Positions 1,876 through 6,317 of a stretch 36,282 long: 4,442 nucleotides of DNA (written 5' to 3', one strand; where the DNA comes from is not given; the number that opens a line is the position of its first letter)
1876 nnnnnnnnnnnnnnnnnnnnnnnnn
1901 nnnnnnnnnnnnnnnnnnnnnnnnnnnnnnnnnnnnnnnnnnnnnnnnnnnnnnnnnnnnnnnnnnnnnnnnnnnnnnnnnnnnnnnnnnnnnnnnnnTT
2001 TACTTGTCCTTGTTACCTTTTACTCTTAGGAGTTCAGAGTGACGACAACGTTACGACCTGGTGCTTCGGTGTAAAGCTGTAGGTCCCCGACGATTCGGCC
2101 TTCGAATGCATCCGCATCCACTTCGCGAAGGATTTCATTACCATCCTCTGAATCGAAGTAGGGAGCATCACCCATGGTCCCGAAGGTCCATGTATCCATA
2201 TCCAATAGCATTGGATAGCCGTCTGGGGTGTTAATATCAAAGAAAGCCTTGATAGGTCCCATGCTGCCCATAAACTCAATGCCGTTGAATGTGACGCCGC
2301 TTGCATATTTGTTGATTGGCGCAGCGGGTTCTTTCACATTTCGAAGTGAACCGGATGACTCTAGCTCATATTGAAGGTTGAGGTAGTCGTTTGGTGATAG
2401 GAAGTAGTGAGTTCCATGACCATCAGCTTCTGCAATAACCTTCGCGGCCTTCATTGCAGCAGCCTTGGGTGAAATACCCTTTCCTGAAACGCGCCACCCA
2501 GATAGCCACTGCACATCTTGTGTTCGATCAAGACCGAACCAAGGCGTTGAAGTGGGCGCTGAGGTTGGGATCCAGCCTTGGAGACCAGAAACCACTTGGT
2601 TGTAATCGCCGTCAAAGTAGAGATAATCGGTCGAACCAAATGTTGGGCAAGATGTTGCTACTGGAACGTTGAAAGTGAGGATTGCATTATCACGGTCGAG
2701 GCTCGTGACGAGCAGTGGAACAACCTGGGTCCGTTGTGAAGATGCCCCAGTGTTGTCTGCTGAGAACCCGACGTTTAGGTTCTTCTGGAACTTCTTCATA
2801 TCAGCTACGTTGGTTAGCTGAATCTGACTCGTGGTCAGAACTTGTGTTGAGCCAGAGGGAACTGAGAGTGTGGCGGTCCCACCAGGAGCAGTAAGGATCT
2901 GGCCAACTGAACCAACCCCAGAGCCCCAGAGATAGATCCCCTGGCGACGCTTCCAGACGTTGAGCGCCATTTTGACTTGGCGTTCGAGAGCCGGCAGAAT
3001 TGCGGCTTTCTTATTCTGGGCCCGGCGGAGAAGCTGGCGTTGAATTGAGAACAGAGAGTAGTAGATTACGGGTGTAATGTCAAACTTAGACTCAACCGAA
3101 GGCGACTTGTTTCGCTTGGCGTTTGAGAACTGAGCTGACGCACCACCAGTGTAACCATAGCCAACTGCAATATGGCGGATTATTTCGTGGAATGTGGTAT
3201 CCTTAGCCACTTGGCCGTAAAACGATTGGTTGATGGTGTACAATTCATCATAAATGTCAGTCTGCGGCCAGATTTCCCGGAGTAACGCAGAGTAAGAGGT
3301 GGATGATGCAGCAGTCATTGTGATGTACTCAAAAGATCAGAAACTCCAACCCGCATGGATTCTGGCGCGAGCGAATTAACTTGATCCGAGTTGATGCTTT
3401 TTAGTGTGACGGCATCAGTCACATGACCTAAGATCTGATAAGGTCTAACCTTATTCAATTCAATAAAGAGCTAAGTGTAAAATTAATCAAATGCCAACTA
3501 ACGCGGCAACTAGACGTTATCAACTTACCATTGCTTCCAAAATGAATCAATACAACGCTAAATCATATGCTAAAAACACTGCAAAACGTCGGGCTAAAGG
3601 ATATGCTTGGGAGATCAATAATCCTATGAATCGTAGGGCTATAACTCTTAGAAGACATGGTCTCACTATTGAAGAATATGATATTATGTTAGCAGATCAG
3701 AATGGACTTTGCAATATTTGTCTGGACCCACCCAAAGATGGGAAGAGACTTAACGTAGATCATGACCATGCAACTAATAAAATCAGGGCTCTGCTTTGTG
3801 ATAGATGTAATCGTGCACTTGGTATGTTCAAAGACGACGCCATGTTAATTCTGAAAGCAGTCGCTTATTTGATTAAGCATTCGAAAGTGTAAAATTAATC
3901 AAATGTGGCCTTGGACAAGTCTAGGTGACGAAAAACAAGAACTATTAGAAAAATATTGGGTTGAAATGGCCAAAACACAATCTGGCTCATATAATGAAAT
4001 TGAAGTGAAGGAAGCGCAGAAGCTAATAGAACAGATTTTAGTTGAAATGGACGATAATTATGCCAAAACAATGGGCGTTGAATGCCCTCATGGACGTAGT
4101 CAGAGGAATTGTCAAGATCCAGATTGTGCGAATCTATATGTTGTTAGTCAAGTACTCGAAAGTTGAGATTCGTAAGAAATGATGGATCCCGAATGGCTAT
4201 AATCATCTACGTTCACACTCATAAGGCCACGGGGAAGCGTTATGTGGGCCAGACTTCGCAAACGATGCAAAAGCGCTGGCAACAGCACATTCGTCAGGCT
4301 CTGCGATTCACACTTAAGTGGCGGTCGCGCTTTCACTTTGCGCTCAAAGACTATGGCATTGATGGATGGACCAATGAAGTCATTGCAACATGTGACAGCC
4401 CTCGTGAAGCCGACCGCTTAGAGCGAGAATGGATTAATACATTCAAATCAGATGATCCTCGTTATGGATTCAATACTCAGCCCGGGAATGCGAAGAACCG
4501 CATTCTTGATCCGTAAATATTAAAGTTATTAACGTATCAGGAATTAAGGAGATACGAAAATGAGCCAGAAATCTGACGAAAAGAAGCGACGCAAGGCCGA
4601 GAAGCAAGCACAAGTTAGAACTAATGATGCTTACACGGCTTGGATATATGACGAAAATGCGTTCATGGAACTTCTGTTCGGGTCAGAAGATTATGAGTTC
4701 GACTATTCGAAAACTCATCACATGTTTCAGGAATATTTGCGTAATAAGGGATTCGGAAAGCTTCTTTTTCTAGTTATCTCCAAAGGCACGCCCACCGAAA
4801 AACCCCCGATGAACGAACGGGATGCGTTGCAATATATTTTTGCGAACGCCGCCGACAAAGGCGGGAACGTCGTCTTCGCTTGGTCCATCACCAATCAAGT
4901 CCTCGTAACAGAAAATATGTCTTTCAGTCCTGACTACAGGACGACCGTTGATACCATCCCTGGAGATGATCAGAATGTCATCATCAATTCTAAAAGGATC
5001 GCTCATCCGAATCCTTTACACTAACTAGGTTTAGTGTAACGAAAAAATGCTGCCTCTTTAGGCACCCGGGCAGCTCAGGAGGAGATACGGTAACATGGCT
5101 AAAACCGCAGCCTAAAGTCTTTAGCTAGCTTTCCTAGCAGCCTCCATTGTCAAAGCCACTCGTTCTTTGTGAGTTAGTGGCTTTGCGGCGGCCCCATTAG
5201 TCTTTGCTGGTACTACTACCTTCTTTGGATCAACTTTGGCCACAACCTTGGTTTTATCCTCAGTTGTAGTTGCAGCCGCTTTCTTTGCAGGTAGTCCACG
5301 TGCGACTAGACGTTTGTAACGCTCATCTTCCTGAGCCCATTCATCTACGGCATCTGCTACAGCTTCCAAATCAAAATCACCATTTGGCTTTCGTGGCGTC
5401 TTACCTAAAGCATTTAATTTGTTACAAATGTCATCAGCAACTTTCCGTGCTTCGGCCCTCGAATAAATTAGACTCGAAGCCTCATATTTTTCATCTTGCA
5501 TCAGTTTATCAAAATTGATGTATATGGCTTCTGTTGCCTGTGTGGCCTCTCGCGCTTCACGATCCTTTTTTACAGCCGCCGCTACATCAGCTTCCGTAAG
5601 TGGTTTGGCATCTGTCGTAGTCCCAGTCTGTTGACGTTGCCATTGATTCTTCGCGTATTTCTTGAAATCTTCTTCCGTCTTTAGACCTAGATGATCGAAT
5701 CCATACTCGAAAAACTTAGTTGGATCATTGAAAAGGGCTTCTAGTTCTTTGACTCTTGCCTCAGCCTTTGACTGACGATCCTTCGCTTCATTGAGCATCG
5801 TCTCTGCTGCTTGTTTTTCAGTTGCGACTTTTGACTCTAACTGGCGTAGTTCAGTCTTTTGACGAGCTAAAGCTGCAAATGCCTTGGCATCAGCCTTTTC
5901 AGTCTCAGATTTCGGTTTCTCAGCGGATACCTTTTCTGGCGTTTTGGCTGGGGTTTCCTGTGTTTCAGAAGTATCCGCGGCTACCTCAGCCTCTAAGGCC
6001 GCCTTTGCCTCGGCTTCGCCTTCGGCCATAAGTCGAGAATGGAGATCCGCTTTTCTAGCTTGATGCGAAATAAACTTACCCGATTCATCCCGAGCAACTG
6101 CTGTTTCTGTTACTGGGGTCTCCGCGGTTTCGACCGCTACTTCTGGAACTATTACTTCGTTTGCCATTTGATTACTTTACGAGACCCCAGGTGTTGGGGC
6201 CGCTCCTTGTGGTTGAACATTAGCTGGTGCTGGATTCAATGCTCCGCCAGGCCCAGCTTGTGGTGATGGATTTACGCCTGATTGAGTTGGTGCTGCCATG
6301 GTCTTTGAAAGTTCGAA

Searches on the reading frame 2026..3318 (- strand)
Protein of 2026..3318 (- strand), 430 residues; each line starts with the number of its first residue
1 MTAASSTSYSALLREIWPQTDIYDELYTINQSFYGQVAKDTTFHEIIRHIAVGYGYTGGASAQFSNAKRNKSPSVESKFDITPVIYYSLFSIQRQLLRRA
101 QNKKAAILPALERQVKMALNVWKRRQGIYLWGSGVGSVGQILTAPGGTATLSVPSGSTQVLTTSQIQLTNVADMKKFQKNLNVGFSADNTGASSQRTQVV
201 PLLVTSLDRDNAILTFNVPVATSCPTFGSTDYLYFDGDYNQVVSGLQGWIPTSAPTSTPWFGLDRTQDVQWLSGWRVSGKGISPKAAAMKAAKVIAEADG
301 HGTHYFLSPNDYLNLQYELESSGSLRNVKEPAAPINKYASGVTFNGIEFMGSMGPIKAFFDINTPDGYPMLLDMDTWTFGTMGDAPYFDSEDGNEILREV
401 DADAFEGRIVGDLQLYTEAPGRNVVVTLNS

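Call 8: search_dna_similar(query=window:2026-3318:-, collection=phages, mode=protein, max_rows=30)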
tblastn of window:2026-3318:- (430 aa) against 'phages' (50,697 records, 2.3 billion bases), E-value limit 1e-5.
No match.

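Call 9: search_protein_families(library=phrogs, proteins=[window:2026-3318:-], max_evalue=0.01)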
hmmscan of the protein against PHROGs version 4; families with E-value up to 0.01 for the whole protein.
window:2026-3318:- (430 aa): 0 families

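Call 10: search_protein_families(library=pfam, proteins=[window:2026-3318:-], max_evalue=0.01)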
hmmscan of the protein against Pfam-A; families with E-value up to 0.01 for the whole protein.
window:2026-3318:- (430 aa): 0 families

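Call 11: find_homologous_proteins(query=window:2026-3318:-)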
Query window:2026-3318:- (430 aa): 51 proteins with E <= 0.001 among 7235 candidates.
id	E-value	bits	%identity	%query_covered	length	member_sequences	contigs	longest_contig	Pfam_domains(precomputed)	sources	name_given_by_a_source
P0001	1.9e-288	974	100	100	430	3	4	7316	-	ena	-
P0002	5.3e-283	956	98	100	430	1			-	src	-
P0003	2.5e-278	941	95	100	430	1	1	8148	-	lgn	-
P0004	8.1e-247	837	85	100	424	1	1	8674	-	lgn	-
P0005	1.9e-245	832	85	100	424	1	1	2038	-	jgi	jgi:hypothetical protein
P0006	1.3e-244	830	83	100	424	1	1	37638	-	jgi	jgi:hypothetical protein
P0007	1.4e-243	826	84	100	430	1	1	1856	-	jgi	jgi:hypothetical protein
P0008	1.2e-239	813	84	100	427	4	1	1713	-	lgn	-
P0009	1.2e-238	810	83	100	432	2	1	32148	-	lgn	-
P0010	5.0e-229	778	76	100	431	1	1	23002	-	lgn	-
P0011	5.2e-194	663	68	100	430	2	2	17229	-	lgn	-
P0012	6.3e-183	627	66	100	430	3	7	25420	-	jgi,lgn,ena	jgi:hypothetical protein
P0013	4.0e-181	621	65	100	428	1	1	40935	-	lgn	-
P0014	6.9e-181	620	67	98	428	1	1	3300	-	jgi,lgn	jgi:hypothetical protein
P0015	1.3e-178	612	63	100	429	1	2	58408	-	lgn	-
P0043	5.0e-82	294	43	91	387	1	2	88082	-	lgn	-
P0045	1.1e-81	293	43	92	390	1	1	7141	-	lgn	-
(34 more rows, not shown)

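Call 23: predict_structure(alignment_id=A1)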
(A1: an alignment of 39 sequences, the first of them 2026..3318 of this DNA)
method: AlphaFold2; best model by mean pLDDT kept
length: 430 residues; sequences in the alignment: 39
mean_pLDDT: 86.9   pTM: 0.84
mean pLDDT of the five models: 86.9, 86.3, 86.0, 85.2, 83.3
residues with pLDDT >= 90: 261; 70-90: 125; 50-70: 34; < 50: 10
segments of 3 or more residues with pLDDT < 50: 1-6
pLDDT, mean of each block of 10 residues (from residue 1): 47 80 87 93 88 72 88 79 90 73 69 88 93 93 94 84 96 92 93 90 95 96 94 94 94 89 91 93 92 92 93 93 91 85 90 90 94 94 82 51 73 93 88
secondary structure, 60 per line:
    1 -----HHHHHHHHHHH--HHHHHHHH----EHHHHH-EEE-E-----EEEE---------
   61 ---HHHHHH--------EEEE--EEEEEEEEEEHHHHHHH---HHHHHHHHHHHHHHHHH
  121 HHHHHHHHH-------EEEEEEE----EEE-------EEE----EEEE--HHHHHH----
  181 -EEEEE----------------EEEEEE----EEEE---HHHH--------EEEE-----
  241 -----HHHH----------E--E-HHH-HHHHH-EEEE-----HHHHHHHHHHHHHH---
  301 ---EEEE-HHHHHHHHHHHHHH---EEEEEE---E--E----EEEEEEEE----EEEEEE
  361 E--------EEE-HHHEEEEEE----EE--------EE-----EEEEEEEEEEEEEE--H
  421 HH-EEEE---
elements in order: H6-16 H19-26 H32-36 E38-40 E48-51 H64-69 E78-81 E84-93 H94-100 H104-129 E137-143 E148-150 E158-160 E165-168 H171-176 E182-186 E203-208 E213-216 H220-223 E232-235 H246-249 H269-273 E275-278 H284-297 E304-307 H309-322 E326-331 E343-350 E355-361 E370-372 E377-382 E404-417 E424-427

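Call 26: find_encoding_contigs(protein=P0006, flank=10000, max_places=1)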
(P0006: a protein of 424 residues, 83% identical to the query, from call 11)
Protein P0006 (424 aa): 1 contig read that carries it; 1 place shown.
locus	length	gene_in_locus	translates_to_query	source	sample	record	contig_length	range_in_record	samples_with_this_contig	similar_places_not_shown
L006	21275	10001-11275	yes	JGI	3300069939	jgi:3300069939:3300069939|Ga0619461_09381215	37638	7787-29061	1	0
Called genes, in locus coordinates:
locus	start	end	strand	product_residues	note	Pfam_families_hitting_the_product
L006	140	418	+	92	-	PF13508:Acetyltransf_7 (weak)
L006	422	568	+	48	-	-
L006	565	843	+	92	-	-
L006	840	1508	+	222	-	PF05050:Methyltransf_21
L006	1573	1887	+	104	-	-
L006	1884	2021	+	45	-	-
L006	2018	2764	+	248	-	-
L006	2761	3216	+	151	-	-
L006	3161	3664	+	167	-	-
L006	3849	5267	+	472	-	PF03237:Terminase_6N (weak)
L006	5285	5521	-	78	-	-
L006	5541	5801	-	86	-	-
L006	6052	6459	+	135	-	-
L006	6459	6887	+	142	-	-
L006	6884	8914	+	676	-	-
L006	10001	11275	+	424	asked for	-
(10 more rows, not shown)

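Call 27: find_encoding_contigs(protein=P0009, flank=10000, max_places=1)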
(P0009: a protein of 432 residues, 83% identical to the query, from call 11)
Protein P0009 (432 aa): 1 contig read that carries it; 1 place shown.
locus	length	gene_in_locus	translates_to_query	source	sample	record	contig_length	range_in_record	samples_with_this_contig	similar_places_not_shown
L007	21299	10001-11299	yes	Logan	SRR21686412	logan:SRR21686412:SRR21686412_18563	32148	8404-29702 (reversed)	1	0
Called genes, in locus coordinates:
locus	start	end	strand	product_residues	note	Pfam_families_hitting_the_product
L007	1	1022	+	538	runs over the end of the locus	-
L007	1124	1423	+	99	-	PF00583:Acetyltransf_1 (weak), PF13508:Acetyltransf_7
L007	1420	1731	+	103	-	-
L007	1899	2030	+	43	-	-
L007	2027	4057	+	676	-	-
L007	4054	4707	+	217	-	-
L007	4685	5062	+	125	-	-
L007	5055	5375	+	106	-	-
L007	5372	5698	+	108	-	-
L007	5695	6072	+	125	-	-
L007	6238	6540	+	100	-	-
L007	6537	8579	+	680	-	-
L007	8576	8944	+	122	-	PF02945:Endonuclease_7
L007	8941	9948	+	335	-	-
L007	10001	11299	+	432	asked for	-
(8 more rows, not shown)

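Call 30: fold_search(model_id=the predicted structure, library=pdb)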
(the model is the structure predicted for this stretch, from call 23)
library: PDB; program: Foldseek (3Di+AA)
matches with E <= 10: 748; with E <= 0.001: 220
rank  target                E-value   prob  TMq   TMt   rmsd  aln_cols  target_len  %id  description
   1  7z48_F                2.7e-10  1.00  0.41  0.50  13.3       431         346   10  Bottom part (C5) of bacteriophage SU10 capsid (released 2022-08-10)
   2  7z45_C                1.7e-09  1.00  0.42  0.51  13.3       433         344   11  Central part (C10) of bacteriophage SU10 capsid (released 2022-08-24)
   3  7z46_A                9.7e-09  1.00  0.42  0.50  11.9       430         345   10  Top part (C5) of bacteriophage SU10 capsid (released 2022-08-24)
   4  7z46_S                1.1e-08  1.00  0.44  0.54  13.8       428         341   10  Top part (C5) of bacteriophage SU10 capsid (released 2022-08-24)
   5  7z48_B                2.3e-08  1.00  0.41  0.49  13.0       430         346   11  Bottom part (C5) of bacteriophage SU10 capsid (released 2022-08-10)
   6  9ny2_A                2.5e-08  1.00  0.37  0.49  15.4       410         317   10  Pseudomonas phage Pa223 capsid (released 2025-08-06)
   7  7z46_D                3.2e-08  1.00  0.39  0.48  15.1       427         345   10  Top part (C5) of bacteriophage SU10 capsid (released 2022-08-24)
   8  7z46_J                5.2e-08  1.00  0.44  0.53  14.2       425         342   11  Top part (C5) of bacteriophage SU10 capsid (released 2022-08-24)
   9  7z48_H                7.5e-08  1.00  0.37  0.46  18.0       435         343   12  Bottom part (C5) of bacteriophage SU10 capsid (released 2022-08-10)
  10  9in6_M                1.2e-07  1.00  0.22  0.23  26.3       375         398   12  Capsid of Vibrio cholerae phage mature VP1 (released 2024-08-14)
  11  8k39_0                1.8e-07  1.00  0.33  0.39  14.6       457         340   10  Structure of the bacteriophage lambda portal vertex (released 2023-11-15)
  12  7z4a_C                3.3e-07  1.00  0.39  0.50  13.2       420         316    9  Bacteriophage SU10 tail and bottom part of the capsid (C1) (released 2022-08-17)
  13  7z48_P                3.3e-07  1.00  0.39  0.48  16.9       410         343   10  Bottom part (C5) of bacteriophage SU10 capsid (released 2022-08-10)
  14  9ous_A                3.6e-07  1.00  0.37  0.53  10.8       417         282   10  D3 Virion icos (released 2026-03-11)
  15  6xgq_G                4.0e-07  1.00  0.38  0.47  12.1       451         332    7  YSD1 bacteriophage capsid (released 2020-07-01)
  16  7z48_C                8.0e-07  1.00  0.39  0.50  13.3       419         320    9  Bottom part (C5) of bacteriophage SU10 capsid (released 2022-08-10)
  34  7z48_G                2.8e-06  1.00  0.39  0.47  14.6       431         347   12  Bottom part (C5) of bacteriophage SU10 capsid (released 2022-08-10)
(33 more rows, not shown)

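Call 71: find_encoding_contigs(protein=P0043, flank=10000, max_places=1)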
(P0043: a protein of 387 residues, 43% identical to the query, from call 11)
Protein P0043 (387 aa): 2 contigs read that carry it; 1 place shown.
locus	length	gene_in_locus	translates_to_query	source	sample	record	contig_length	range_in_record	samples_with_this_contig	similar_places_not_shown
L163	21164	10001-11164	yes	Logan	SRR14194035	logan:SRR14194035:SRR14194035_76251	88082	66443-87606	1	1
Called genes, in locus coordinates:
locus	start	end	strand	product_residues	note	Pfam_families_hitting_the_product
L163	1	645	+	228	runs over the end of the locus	PF00166:Cpn10 (faint)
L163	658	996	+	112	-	-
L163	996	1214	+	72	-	-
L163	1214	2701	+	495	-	PF03237:Terminase_6N, PF17289:Terminase_6C (weak)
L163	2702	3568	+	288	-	-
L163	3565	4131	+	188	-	-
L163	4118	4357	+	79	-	-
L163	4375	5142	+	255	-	-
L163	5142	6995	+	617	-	PF16510:P22_portal (weak)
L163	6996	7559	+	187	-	PF00413:Peptidase_M10 (weak)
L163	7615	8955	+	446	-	-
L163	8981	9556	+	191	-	PF13392:HNH_3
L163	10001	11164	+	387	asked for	-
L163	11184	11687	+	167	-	-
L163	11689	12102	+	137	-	-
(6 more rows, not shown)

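Call 72: find_encoding_contigs(protein=P0045, flank=4000, max_places=1)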
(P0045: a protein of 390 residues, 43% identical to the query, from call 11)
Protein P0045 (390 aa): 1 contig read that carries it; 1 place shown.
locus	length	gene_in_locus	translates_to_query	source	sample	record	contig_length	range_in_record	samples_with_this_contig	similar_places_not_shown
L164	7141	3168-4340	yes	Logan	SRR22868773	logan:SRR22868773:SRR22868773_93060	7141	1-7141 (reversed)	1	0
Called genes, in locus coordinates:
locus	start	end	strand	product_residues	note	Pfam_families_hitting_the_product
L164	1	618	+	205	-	?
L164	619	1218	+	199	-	PF01522:Polysacc_deac_1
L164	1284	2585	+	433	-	-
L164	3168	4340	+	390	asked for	-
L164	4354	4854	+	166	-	-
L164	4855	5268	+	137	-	-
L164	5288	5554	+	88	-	-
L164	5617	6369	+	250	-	PF24175:SU10_adaptor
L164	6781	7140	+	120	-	?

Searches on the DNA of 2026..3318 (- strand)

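Call 74: search_rna_families(source=L163, start=9400, end=10200, threshold=evalue, max_evalue=0.1)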
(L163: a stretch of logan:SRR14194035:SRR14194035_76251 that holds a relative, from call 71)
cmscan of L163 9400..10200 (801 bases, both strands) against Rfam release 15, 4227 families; matches with E-value up to 0.1: 1.
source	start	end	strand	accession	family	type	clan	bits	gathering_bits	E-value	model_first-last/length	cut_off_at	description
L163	9697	9933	+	RF00028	Intron_gpI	Intron;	-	68.8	50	2.8e-17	1-253/253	no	Group I catalytic intron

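Call 85: search_rna_families(source=L164, start=2600, end=3300, threshold=evalue, max_evalue=0.1)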
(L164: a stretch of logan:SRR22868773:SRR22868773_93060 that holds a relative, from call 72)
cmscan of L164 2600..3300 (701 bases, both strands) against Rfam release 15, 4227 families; matches with E-value up to 0.1: 1.
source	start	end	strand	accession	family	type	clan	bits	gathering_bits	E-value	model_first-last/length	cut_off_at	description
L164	2862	3102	+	RF00028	Intron_gpI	Intron;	-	63.6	50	9.2e-16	1-253/253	no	Group I catalytic intron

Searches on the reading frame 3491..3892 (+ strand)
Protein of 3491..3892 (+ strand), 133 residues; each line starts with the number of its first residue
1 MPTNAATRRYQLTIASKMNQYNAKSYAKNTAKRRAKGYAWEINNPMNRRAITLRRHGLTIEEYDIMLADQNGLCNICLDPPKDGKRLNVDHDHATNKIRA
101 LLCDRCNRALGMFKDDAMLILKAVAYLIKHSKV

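Call 36: search_protein_families(library=pfam, proteins=[window:3491-3892:+], max_evalue=1)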
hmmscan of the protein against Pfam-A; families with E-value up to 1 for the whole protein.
window:3491-3892:+ (133 aa): 3 families
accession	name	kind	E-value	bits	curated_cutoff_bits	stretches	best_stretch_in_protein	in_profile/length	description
PF02945.21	Endonuclease_7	-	3.2e-20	72.2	23.6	1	54-127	6-80/82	Recombination endonuclease VII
PF14279.12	HNH_5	-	0.026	14.9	27.5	1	96-117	27-50/56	HNH endonuclease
PF10491.14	Nrf1_DNA-bind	-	0.042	14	23.5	1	27-85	10-68/213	NLS-binding and DNA-binding and dimerisation domains of Nrf1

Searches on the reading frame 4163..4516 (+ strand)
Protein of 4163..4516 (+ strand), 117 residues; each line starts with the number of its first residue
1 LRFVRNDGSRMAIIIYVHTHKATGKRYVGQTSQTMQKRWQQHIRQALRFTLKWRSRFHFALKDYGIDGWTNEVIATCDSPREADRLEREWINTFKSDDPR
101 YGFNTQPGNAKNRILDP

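Call 36: search_protein_families(library=pfam, proteins=[window:4163-4516:+], max_evalue=1)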
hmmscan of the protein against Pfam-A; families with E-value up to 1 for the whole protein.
window:4163-4516:+ (117 aa): 2 families
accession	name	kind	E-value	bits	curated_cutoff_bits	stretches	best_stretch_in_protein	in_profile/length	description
PF01541.30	GIY-YIG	-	2.3e-11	44.3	22.6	1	14-96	3-74/78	GIY-YIG catalytic domain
PF20815.3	GIY_YIG_2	-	0.1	13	22.4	1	27-46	35-55/153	GIY-YIG catalytic domain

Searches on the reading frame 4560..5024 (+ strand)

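Call 36: search_protein_families(library=pfam, proteins=[window:4560-5024:+], max_evalue=1)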
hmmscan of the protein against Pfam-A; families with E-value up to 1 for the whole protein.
window:4560-5024:+ (154 aa): 2 families
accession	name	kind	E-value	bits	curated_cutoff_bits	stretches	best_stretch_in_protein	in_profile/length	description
PF10671.14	TcpQ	-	0.11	13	27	1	98-148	20-68/80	Toxin co-regulated pilus biosynthesis protein Q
PF16069.10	DUF4811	-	0.3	11.4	27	1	7-57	90-139/155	Domain of unknown function (DUF4811)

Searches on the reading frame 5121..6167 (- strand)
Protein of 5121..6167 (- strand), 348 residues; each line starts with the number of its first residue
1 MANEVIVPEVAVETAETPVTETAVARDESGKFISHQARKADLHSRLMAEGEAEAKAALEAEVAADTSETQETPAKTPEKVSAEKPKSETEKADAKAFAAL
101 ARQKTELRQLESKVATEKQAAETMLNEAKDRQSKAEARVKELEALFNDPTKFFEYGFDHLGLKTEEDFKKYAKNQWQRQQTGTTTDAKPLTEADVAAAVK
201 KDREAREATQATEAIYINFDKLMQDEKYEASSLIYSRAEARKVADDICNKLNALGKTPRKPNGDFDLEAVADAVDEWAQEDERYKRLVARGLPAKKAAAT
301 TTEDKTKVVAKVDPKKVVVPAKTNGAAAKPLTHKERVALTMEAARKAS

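Call 9: search_protein_families(library=phrogs, proteins=[window:5121-6167:-], max_evalue=0.01)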
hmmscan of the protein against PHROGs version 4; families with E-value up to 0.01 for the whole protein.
window:5121-6167:- (348 aa): 0 families

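Call 10: search_protein_families(library=pfam, proteins=[window:5121-6167:-], max_evalue=0.01)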
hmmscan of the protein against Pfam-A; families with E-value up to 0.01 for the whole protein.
window:5121-6167:- (348 aa): 0 families
